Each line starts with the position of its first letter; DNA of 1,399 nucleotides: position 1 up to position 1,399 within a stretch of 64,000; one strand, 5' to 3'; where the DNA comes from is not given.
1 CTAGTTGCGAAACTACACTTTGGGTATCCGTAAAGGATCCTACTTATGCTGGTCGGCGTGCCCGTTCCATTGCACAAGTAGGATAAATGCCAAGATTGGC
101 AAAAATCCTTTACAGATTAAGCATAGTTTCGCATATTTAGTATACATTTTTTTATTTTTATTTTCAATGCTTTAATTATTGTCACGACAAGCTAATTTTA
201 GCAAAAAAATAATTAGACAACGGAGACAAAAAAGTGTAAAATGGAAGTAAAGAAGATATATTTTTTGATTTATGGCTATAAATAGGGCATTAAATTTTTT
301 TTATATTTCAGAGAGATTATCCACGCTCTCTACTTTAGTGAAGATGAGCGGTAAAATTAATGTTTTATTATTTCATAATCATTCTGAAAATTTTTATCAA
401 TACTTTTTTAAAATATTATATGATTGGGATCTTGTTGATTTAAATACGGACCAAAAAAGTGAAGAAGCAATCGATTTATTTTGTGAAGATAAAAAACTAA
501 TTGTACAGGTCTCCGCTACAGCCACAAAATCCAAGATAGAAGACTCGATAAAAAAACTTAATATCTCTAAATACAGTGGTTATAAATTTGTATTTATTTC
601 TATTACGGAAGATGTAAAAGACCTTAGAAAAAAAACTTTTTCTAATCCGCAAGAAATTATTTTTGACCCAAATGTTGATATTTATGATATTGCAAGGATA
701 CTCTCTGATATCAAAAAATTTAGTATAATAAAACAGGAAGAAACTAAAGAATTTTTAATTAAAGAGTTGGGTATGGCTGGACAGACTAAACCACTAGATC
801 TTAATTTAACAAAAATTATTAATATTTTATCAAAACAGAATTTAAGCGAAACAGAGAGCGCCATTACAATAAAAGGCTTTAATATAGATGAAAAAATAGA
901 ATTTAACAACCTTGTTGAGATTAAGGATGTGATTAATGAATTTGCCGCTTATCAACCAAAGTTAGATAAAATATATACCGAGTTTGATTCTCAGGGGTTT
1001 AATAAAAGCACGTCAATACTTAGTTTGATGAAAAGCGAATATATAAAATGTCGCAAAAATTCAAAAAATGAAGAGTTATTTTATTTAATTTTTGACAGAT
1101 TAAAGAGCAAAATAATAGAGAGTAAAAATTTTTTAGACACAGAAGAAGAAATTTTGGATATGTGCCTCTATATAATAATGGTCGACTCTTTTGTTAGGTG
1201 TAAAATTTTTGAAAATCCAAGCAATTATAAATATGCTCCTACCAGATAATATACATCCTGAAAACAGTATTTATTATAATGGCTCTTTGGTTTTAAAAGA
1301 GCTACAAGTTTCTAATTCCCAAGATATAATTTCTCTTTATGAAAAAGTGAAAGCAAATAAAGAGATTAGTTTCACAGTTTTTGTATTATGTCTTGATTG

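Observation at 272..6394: Seven genes apparently form one transcription unit, linking the ABC-3C-like core to the four unknown genes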

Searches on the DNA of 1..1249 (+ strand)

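Call 22: search_rna_families(source=window, start=1, end=400, threshold=evalue, max_evalue=1)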
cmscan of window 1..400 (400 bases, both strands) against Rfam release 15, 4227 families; matches with E-value up to 1: 0.
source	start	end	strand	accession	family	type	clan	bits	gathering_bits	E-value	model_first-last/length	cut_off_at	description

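Call 84: search_rna_families(source=L006, start=9450, end=10010, threshold=evalue, max_evalue=1)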
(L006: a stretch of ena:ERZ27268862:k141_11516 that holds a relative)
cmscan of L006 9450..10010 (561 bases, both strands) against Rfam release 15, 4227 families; matches with E-value up to 1: 0.
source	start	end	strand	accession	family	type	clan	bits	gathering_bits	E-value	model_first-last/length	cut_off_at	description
